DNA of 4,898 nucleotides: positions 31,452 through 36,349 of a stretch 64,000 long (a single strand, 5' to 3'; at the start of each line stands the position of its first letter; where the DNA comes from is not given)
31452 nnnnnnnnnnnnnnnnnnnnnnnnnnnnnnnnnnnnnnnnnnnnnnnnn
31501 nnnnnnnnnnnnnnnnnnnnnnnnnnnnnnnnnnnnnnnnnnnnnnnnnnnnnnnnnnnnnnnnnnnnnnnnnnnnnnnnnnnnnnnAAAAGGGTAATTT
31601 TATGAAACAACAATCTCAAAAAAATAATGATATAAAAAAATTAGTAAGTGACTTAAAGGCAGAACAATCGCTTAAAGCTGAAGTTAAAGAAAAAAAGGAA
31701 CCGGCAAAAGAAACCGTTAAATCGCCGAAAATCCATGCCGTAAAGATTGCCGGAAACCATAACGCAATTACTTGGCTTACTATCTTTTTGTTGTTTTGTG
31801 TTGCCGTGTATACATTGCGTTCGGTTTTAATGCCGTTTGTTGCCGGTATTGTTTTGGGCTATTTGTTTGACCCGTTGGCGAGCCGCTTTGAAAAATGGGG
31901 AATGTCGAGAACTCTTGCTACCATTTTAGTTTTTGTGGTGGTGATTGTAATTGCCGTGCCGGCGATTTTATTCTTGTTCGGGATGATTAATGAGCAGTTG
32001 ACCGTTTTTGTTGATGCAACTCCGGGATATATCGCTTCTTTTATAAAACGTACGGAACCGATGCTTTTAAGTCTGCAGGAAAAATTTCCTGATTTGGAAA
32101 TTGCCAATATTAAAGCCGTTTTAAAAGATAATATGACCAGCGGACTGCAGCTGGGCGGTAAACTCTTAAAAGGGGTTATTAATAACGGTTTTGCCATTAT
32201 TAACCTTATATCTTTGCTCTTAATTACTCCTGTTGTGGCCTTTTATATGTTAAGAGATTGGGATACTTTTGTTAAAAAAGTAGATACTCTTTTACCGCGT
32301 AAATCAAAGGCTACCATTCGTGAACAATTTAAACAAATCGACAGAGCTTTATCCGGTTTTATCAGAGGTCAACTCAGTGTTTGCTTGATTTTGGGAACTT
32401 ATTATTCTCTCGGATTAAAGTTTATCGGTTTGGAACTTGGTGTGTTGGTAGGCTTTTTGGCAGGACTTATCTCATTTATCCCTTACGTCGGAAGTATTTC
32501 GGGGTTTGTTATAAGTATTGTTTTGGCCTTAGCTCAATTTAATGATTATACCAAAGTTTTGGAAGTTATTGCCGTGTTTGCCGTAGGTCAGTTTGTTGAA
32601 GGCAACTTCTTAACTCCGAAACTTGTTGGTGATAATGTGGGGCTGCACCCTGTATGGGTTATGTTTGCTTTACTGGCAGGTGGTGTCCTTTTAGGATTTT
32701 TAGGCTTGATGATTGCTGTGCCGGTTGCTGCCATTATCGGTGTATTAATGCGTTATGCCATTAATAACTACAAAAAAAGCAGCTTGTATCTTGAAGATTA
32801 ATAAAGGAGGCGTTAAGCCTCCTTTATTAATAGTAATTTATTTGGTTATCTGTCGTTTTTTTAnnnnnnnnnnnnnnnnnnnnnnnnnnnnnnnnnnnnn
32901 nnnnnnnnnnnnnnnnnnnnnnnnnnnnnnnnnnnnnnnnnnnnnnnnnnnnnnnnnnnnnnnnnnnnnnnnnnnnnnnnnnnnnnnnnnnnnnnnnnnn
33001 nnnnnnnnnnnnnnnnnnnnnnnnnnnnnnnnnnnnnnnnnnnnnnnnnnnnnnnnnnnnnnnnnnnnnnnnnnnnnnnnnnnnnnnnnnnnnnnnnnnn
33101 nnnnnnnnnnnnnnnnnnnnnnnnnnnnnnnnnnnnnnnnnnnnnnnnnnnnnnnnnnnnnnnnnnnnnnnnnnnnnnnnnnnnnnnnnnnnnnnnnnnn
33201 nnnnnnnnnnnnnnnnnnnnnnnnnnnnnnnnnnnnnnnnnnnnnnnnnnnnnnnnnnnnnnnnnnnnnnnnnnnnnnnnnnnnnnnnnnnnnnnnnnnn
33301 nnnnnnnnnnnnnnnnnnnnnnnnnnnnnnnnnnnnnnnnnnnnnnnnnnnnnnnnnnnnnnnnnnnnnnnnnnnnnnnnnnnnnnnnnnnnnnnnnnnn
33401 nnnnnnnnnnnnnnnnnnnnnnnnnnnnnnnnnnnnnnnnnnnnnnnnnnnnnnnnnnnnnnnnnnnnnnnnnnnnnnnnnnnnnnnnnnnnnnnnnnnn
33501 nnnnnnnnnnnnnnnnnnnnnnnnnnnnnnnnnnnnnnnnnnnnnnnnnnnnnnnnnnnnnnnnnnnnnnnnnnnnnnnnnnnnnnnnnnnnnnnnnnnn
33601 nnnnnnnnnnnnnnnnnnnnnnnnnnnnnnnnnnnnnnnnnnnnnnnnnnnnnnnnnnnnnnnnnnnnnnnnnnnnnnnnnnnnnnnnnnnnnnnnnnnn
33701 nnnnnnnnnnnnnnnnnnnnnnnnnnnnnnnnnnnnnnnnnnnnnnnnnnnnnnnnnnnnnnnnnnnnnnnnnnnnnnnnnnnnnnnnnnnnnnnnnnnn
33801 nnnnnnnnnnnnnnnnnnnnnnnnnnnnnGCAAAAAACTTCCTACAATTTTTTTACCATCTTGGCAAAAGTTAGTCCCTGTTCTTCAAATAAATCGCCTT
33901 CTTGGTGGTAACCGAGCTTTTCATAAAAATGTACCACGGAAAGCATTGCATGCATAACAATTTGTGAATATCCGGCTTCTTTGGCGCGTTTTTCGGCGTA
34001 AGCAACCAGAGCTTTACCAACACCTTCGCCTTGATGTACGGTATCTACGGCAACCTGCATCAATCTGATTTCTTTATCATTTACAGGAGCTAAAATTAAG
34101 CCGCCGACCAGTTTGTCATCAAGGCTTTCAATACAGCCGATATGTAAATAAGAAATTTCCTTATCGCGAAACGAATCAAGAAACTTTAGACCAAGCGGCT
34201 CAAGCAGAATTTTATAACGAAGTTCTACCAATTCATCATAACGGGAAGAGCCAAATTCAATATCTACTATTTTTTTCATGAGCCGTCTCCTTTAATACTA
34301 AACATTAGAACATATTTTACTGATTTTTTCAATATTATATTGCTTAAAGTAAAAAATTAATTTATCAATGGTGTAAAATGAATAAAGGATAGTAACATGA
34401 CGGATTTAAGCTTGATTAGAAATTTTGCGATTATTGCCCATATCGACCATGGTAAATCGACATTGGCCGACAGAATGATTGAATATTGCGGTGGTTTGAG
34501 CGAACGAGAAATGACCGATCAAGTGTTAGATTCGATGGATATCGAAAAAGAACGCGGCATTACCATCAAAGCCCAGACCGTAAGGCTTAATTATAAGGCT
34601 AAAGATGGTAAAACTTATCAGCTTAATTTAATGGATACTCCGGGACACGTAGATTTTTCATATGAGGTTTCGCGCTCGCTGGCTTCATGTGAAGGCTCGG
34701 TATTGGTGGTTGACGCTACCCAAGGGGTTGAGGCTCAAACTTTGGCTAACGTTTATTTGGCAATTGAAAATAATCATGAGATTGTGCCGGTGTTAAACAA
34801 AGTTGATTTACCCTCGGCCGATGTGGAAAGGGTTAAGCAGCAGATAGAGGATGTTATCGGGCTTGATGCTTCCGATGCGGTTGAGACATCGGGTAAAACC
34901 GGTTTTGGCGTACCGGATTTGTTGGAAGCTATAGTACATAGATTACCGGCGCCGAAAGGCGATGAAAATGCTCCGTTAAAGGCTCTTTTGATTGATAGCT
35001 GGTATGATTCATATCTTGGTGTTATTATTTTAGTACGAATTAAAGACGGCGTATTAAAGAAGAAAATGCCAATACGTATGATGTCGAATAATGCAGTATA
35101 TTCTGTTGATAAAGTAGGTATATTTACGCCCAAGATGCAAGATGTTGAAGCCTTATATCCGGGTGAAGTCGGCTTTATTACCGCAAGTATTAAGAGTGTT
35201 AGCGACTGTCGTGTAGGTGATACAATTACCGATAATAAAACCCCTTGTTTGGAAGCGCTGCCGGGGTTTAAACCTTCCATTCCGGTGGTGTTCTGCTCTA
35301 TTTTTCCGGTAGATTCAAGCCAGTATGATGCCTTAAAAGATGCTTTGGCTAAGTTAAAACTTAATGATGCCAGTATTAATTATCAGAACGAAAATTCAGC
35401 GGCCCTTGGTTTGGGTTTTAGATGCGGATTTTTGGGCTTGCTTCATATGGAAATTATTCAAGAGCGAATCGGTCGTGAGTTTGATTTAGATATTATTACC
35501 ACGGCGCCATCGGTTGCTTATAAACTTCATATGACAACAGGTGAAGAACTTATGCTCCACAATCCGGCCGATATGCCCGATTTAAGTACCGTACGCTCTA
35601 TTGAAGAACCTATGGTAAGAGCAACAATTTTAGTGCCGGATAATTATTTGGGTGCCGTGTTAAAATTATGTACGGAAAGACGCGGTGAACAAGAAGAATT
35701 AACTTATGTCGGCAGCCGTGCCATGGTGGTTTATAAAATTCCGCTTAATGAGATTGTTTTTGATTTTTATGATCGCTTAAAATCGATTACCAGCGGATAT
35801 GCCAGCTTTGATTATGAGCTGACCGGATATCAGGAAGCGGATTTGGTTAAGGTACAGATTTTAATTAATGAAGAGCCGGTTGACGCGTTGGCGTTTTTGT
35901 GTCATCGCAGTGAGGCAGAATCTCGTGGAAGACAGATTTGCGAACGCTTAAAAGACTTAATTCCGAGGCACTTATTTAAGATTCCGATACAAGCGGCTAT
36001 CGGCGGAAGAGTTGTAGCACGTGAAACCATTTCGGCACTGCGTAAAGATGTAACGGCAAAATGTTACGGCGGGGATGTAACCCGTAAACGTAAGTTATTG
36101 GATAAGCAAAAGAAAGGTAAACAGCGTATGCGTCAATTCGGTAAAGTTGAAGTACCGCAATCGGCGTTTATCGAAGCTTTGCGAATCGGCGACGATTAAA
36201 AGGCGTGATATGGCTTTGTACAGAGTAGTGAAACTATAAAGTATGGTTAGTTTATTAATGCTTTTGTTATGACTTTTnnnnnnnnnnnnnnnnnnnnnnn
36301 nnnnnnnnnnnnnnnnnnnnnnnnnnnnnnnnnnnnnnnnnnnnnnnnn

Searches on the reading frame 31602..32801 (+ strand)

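Call 9: search_protein_families(library=pfam, proteins=[window:31602-32801:+], max_evalue=0.001)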
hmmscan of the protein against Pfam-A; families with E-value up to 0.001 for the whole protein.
window:31602-32801:+ (399 aa): 1 family
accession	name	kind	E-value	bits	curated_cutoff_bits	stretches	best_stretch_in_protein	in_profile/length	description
PF01594.21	AI-2E_transport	-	1.1e-63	215.8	34.3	1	60-384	5-324/327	AI-2E family transporter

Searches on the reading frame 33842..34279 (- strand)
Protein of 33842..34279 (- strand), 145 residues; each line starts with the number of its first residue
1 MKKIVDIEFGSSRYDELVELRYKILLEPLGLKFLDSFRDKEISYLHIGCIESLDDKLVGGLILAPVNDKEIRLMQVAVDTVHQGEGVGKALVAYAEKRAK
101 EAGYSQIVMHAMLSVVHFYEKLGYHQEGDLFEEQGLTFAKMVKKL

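Call 9: search_protein_families(library=pfam, proteins=[window:33842-34279:-], max_evalue=0.001)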
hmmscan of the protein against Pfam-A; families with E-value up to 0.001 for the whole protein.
window:33842-34279:- (145 aa): 4 families
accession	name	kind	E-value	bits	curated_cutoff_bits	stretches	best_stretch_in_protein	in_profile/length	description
PF13673.13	Acetyltransf_10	-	1.3e-14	54.7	23.6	1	55-145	40-128/128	Acetyltransferase (GNAT) domain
PF00583.31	Acetyltransf_1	-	9.2e-14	52.1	20.7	1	31-124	18-116/116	Acetyltransferase (GNAT) family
PF13508.13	Acetyltransf_7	-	3.6e-12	46.9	27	1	54-125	11-83/84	Acetyltransferase (GNAT) domain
PF13527.13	Acetyltransf_9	-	5.4e-05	23.6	25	1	74-125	76-125/127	Acetyltransferase (GNAT) domain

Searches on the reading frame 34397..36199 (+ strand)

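Call 9: search_protein_families(library=pfam, proteins=[window:34397-36199:+], max_evalue=0.001)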
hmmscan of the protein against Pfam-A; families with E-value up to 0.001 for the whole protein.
window:34397-36199:+ (600 aa): 7 families
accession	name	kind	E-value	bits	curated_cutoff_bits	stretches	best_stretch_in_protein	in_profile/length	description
PF00009.33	GTP_EFTU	-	2.8e-55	187.3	26.5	1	7-184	3-187/188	Elongation factor Tu GTP binding domain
PF06421.17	LepA_C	-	1.1e-49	167.4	29.7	1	490-595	1-106/107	GTP-binding protein LepA C-terminus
PF00679.30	EFG_C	-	3.6e-24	85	27.9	1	402-487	2-87/89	Elongation factor G C-terminus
PF03144.31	GTP_EFTU_D2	-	2.2e-10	41.3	30.3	1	208-278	1-73/73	Elongation factor Tu domain 2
PF14492.12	EFG_III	-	2.1e-06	28.1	27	1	296-368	4-73/75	Elongation Factor G, domain III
PF01926.29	MMR_HSR1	-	6.2e-05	23.5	21.9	1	12-135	4-113/113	50S ribosome-binding GTPase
PF00071.28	Ras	-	0.00033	20.7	21.6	1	55-182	30-159/162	Ras family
